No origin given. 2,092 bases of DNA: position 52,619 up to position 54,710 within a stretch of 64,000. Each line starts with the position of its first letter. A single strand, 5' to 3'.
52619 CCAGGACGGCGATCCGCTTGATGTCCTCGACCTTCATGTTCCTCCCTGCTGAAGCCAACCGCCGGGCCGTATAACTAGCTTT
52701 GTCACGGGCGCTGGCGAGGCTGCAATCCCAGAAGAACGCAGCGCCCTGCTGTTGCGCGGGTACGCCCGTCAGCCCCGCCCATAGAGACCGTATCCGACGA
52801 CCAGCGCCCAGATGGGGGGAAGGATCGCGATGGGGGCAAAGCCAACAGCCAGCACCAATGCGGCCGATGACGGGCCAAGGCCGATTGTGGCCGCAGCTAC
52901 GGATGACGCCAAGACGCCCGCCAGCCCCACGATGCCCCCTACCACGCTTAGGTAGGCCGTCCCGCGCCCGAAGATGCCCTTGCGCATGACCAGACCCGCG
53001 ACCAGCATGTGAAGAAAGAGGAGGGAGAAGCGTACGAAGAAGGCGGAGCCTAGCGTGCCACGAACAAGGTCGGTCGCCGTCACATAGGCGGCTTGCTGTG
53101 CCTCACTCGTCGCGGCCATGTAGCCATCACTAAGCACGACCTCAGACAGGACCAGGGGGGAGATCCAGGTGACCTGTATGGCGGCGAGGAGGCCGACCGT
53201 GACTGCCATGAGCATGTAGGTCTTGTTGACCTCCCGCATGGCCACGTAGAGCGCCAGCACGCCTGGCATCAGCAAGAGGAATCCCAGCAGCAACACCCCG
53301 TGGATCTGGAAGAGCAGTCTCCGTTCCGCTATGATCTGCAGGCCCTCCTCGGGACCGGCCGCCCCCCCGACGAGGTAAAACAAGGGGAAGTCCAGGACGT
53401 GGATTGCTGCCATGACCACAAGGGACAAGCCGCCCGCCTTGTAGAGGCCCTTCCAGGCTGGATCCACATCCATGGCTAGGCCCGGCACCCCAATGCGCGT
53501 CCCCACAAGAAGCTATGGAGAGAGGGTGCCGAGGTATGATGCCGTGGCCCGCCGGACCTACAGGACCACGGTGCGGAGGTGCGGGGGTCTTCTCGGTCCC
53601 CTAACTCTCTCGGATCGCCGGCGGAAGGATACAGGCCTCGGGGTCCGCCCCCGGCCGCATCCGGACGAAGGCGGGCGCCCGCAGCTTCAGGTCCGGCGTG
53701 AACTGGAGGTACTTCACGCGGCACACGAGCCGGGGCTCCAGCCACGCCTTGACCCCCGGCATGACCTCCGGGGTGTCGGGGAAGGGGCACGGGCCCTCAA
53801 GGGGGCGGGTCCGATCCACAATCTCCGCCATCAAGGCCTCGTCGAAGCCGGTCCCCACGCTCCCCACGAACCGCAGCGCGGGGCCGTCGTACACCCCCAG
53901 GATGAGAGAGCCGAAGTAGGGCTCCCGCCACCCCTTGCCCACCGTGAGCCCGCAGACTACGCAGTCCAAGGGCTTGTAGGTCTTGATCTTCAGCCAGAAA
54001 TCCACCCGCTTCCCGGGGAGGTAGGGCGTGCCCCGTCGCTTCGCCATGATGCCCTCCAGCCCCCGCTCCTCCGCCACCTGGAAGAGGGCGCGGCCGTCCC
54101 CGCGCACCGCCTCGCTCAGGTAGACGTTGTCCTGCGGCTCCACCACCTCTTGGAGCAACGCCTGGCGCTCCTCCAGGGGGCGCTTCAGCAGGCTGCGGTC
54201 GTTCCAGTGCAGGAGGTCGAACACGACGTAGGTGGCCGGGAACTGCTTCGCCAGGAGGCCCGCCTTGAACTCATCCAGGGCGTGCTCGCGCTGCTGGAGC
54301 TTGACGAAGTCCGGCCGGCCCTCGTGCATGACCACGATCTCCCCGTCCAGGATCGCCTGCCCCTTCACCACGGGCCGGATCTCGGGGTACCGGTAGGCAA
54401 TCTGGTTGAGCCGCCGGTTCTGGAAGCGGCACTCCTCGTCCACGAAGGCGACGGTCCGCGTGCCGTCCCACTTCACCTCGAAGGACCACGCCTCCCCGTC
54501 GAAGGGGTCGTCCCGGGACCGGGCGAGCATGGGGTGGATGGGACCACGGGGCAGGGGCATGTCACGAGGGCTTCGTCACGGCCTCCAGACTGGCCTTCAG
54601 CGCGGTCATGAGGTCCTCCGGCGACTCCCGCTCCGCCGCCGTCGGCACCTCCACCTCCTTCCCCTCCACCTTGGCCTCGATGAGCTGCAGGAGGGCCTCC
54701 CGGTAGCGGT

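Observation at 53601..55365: Ku plus LigD-type minimal ATP-dependent ligase operon in an archaeon, 3 kb from the replicative ligase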

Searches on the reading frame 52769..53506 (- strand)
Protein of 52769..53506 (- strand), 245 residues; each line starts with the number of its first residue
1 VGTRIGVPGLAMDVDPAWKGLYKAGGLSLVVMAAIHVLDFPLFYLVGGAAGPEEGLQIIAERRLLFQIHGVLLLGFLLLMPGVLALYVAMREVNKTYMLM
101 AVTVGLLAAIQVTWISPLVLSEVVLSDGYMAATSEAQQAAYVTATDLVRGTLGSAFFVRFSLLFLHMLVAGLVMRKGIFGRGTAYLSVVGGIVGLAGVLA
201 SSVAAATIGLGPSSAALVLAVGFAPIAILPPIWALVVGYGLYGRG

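Call 3: search_protein_families(library=pfam, proteins=[window:52769-53506:-], max_evalue=0.01)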
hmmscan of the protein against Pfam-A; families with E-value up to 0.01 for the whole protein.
window:52769-53506:- (245 aa): 1 family
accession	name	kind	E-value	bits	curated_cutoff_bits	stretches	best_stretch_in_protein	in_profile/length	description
PF14329.11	DUF4386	-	0.00012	22.5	27.6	1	41-238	16-210/210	Domain of unknown function (DUF4386)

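Call 38: search_protein_families(library=padloc, proteins=[window:52769-53506:-], max_evalue=0.001)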
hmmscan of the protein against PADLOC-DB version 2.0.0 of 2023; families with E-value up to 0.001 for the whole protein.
window:52769-53506:- (245 aa): 0 families

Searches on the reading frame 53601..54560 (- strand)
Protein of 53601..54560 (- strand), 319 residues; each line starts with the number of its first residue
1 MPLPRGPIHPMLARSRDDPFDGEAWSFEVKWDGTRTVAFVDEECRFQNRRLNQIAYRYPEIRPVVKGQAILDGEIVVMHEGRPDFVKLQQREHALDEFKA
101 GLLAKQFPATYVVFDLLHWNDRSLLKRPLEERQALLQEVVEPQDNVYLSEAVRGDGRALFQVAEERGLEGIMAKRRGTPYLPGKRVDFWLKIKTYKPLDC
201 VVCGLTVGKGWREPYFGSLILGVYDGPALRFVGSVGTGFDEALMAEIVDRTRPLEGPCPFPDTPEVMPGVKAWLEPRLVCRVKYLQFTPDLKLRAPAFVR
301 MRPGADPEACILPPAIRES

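Call 3: search_protein_families(library=pfam, proteins=[window:53601-54560:-], max_evalue=0.01)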
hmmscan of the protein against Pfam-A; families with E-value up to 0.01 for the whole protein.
window:53601-54560:- (319 aa): 3 families
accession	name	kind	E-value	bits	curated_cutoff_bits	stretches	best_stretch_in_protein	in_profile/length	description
PF01068.26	DNA_ligase_A_M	-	1.7e-33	116.5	26.2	1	10-193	1-204/204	ATP dependent DNA ligase domain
PF04679.21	DNA_ligase_A_C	-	3.2e-20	72.8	27.5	1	214-303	3-92/94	ATP dependent DNA ligase C terminal region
PF01331.24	mRNA_cap_enzyme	-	6.5e-05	23.3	29.6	1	30-146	23-128/194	mRNA capping enzyme, catalytic domain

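Call 4: search_protein_families(library=ncbifam, proteins=[window:53601-54560:-], max_evalue=0.001)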
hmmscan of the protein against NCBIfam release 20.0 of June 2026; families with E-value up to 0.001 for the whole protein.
window:53601-54560:- (319 aa): 13 families
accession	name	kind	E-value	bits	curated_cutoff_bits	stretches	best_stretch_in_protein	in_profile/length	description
TIGR02779.1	NHEJ_ligase_lig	equivalog_domain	1e-70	238.4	227.75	1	10-310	1-300/302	non-homologous end-joining DNA ligase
NF007210.0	PRK09632.1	equivalog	9.5e-64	216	989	1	8-308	478-775/781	ATP-dependent DNA ligase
TIGR02776.1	NHEJ_ligase_prk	equivalog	1.5e-53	182.5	373.2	1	21-311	3-293/587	DNA ligase D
NF004628.0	PRK05972.1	subfamily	1.5e-52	178.8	895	1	8-303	244-538/870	ATP-dependent DNA ligase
NF006078.0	PRK08224.1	equivalog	9.1e-51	172.8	296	1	6-254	7-257/350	ATP-dependent DNA ligase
NF005796.0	PRK07636.1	subfamily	4.6e-45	153.9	337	1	8-206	3-198/275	ATP-dependent DNA ligase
TIGR00574.1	dnl1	superfamily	1.8e-34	119.3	217.8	1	7-288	169-482/527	ATP-dependent DNA ligase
NF002868.0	PRK03180.1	equivalog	1.2e-28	100.1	641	1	7-232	183-419/509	ATP-dependent DNA ligase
TIGR04120.1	DNA_lig_bact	equivalog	2.6e-28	99.3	400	1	10-240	204-449/526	cisplatin damage response ATP-dependent DNA ligase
NF041331.1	LigA_Halo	equivalog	1.1e-27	96.7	830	1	23-253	247-487/552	ATP-dependent DNA ligase LigA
NF006701.0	PRK09247.1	equivalog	2e-27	96.4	543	1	17-247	219-465/540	ATP-dependent DNA ligase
NF007211.0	PRK09633.1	equivalog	1.7e-24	86.2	774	1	10-313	3-310/610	DNA ligase D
NF006592.0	PRK09125.1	equivalog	5.6e-08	32.1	200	1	110-242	119-246/283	DNA ligase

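Call 13: find_homologous_proteins(query=window:53601-54560:-)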
Query window:53601-54560:- (319 aa): 4347 proteins with E <= 0.001 among 5839 candidates; the best 120 are listed.
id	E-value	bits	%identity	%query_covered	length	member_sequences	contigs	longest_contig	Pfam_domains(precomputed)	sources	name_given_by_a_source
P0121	6.7e-189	646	86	100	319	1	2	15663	PF01068.27,PF04679.22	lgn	-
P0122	1.4e-186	638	89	97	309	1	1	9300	PF01068.27,PF04679.22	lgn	-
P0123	5.2e-169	580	81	96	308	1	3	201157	PF01068.27,PF04679.22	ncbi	-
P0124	5.2e-168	577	81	95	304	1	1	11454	PF01068.27,PF04679.22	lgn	-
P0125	1.1e-167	576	77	99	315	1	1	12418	PF01068.27,PF04679.22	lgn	-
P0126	4.0e-164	564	76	98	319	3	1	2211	PF01068.27,PF04679.22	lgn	-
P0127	8.0e-161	554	75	98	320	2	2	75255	PF01068.27,PF04679.22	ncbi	-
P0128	9.4e-152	524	74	96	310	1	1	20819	PF01068.27,PF04679.22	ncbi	-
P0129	4.7e-142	492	71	95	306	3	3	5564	PF01068.27,PF04679.22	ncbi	-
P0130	8.1e-140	484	68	98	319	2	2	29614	PF01068.27,PF04679.22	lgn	-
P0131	6.5e-137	475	68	98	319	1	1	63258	PF01068.27,PF04679.22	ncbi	ncbi:MAG: non-homologous end-joining DNA ligase [Thermoplasmata archaeon]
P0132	8.0e-136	471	67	99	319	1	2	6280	PF01068.27,PF04679.22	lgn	-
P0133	1.4e-134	467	66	98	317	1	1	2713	PF01068.27,PF04679.22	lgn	-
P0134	2.7e-134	466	66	98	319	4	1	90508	PF01068.27,PF04679.22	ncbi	ncbi:MAG: non-homologous end-joining DNA ligase [Thermoplasmata archaeon]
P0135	1.6e-131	457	69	95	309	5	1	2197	PF01068.27,PF04679.22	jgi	jgi:DNA ligase D-like protein (predicted ligase)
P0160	1.2e-92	329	52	97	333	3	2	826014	PF01068.27,PF04679.22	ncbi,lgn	-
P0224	3.0e-85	305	48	97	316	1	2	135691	PF01068.27,PF04679.22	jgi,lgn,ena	-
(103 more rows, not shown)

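Call 29: search_solved_structures(query=window:53601-54560:-, max_evalue=1e-10, show_alignments=2)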
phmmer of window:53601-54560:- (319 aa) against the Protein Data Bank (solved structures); distinct sequences matched with E-value up to 1e-10: 28.
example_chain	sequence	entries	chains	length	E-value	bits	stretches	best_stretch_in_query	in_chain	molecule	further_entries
1vs0_A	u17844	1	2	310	2.1e-37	132.9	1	20-309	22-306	Putative DNA ligase-like protein Rv0938/MT0965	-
6nhz_A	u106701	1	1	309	1.3e-36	130.3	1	20-309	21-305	ATP-dependent DNA ligase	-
6nhx_A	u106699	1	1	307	1.6e-34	123.4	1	20-309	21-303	ATP-dependent DNA ligase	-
2cfm_A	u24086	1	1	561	9.9e-31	111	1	7-308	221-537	THERMOSTABLE DNA LIGASE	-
9df9_A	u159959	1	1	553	1.1e-29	107.5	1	7-309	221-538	DNA ligase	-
9dfa_A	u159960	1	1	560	5.2e-29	105.3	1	7-309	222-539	DNA ligase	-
3rr5_A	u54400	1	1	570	8.3e-27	98.1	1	7-309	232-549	DNA ligase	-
3gde_A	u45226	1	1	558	5.6e-26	95.4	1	19-307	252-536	DNA ligase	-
4eq5_A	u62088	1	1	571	3e-25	92.9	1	7-308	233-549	DNA ligase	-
2hiv_A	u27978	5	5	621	6.2e-21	78.8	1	7-282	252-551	Thermostable DNA ligase | DNA ligase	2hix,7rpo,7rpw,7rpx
8v1u_A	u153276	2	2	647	5.2e-14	56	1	18-308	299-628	DNA ligase 1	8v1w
6q1v_A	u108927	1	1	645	1.3e-13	54.7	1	18-286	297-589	DNA ligase 1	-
8v1v_A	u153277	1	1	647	1.5e-13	54.5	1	18-286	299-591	DNA ligase 1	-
7l34_A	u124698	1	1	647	1.6e-13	54.4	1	18-286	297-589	DNA ligase 1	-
9bs3_A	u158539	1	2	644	1.8e-13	54.2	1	18-286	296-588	DNA ligase 1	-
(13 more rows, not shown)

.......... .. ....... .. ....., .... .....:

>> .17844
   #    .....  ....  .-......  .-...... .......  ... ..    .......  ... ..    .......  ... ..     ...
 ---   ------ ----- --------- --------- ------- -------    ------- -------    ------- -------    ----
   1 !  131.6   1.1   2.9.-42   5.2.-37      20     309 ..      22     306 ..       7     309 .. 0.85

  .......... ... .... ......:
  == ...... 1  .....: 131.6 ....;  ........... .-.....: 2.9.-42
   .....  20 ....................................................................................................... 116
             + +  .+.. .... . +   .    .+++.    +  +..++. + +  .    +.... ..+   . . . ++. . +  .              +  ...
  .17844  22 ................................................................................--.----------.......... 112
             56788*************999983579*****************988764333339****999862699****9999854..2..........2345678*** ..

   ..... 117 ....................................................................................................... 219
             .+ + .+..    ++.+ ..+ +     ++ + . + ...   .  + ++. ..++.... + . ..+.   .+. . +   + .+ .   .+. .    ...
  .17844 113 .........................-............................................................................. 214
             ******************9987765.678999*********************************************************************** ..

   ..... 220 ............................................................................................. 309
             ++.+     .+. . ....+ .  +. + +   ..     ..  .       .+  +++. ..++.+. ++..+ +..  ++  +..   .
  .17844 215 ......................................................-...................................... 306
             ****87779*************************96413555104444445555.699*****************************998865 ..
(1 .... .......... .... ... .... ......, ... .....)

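Call 38: search_protein_families(library=padloc, proteins=[window:53601-54560:-], max_evalue=0.001)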
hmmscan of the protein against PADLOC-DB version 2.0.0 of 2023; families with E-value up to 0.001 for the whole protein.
window:53601-54560:- (319 aa): 0 families

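Call 58: find_encoding_contigs(protein=P0160, flank=10000, max_places=1)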
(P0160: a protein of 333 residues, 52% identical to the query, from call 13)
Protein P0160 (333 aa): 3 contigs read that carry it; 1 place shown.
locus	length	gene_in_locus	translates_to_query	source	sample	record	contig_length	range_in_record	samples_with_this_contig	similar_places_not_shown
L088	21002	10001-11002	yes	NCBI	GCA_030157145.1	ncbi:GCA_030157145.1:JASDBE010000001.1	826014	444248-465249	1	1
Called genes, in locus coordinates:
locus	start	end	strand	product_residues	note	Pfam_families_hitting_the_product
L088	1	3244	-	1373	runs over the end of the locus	PF00317:Ribonuc_red_lgN, PF02867:Ribonuc_red_lgC, PF14890:Intein_splicing, PF14528:LAGLIDADG_3, PF12637:TSCPD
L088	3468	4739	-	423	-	PF01571:GCV_T, PF08669:GCV_T_C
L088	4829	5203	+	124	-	PF11433:DUF3198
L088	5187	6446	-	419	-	PF13167:GTP-bdg_N, PF16360:GTP-bdg_M, PF00350:Dynamin_N (faint), PF01926:MMR_HSR1, PF02421:FeoB_N (weak)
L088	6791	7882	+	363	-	-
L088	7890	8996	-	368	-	PF23432:DUF7118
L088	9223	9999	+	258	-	PF02735:Ku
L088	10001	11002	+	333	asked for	PF01068:DNA_ligase_A_M, PF04679:DNA_ligase_A_C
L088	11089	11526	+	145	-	PF00903:Glyoxalase (weak), PF22677:Ble-like_N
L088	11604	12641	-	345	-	-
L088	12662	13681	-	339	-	-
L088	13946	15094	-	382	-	PF01571:GCV_T, PF08669:GCV_T_C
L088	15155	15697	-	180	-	PF04636:PA26 (weak), PF02627:CMD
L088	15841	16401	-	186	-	PF00293:NUDIX (weak)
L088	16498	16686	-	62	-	PF09855:Zn_ribbon_13 (weak)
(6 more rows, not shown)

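Call 59: find_encoding_contigs(protein=P0224, flank=10000, max_places=1)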
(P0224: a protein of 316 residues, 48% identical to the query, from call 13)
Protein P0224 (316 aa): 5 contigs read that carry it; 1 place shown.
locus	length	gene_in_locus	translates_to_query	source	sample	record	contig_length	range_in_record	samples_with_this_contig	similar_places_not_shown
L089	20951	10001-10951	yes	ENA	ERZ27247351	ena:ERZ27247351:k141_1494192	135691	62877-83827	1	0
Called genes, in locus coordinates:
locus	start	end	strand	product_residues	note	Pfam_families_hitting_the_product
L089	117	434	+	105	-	-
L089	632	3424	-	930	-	PF00270:DEAD, PF04851:ResIII, PF00271:Helicase_C, PF19306:WHD_Lhr, PF08494:DEAD_assoc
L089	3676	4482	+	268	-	-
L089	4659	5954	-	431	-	PF05763:DUF835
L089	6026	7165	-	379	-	-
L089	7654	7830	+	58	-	PF04229:GrpB (weak)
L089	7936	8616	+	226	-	-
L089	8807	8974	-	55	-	-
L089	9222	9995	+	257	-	PF02735:Ku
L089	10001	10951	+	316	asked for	PF01068:DNA_ligase_A_M, PF04679:DNA_ligase_A_C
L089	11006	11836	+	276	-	PF00903:Glyoxalase, PF13669:Glyoxalase_4 (faint), PF00903:Glyoxalase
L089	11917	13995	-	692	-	PF15892:BNR_4 (faint), PF04616:Glyco_hydro_43 (faint), PF13088:BNR_2 (weak), PF00801:PKD, PF18911:PKD_4, PF22352:K319L-like_PKD (faint), PF00801:PKD, PF18911:PKD_4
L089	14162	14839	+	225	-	PF01209:Ubie_methyltran, PF13489:Methyltransf_23, PF13847:Methyltransf_31, PF08241:Methyltransf_11, PF08242:Methyltransf_12, PF13649:Methyltransf_25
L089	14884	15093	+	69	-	-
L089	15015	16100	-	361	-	PF12698:ABC2_membrane_3, PF01061:ABC2_membrane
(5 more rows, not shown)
